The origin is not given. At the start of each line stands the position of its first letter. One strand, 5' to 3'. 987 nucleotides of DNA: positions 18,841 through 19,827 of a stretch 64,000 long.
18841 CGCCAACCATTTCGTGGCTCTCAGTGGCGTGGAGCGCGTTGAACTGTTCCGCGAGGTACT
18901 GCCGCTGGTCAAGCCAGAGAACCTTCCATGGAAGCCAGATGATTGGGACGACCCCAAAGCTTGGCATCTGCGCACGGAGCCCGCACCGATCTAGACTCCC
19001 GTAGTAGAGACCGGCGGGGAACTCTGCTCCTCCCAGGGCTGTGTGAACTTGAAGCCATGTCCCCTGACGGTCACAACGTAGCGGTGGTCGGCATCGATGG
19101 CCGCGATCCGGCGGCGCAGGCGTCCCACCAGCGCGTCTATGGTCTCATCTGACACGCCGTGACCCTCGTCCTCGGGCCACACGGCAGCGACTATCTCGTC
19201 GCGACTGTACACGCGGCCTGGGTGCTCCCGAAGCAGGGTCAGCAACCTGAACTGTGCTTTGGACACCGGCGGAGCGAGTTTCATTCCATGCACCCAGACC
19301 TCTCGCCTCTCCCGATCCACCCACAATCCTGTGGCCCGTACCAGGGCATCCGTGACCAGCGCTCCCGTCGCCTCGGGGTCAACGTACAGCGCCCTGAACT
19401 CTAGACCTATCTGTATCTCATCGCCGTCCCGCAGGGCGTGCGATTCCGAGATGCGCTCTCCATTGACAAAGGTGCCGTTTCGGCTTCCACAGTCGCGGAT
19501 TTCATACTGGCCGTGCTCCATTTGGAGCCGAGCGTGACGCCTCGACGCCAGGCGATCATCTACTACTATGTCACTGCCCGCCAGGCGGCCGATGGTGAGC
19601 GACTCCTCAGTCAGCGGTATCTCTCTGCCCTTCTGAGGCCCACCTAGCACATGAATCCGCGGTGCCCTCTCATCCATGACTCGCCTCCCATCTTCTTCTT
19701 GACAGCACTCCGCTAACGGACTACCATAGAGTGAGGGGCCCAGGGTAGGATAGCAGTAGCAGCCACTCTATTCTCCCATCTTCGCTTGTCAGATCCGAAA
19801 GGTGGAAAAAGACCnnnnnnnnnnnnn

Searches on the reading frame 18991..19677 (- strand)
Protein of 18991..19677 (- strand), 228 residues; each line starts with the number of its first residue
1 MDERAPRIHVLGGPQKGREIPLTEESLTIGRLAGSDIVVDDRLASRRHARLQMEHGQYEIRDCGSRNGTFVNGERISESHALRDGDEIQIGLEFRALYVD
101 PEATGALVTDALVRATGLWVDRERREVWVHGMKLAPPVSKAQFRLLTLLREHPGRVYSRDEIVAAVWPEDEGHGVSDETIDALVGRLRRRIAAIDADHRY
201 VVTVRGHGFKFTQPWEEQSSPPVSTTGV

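Call 44: search_protein_families(library=pfam, proteins=[window:18991-19677:-], max_evalue=0.00001)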
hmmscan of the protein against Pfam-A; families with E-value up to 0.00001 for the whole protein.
window:18991-19677:- (228 aa): 3 families
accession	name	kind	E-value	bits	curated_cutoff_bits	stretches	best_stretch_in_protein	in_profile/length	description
PF00498.31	FHA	-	6.6e-23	81.4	20.7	1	28-91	2-67/67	FHA domain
PF16697.10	Yop-YscD_cpl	-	4.7e-19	68.9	33.2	1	10-92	2-85/94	Inner membrane component of T3SS, cytoplasmic domain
PF00486.34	Trans_reg_C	-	6.1e-19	68.3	26.2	1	138-211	6-77/77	Transcriptional regulatory protein, C terminal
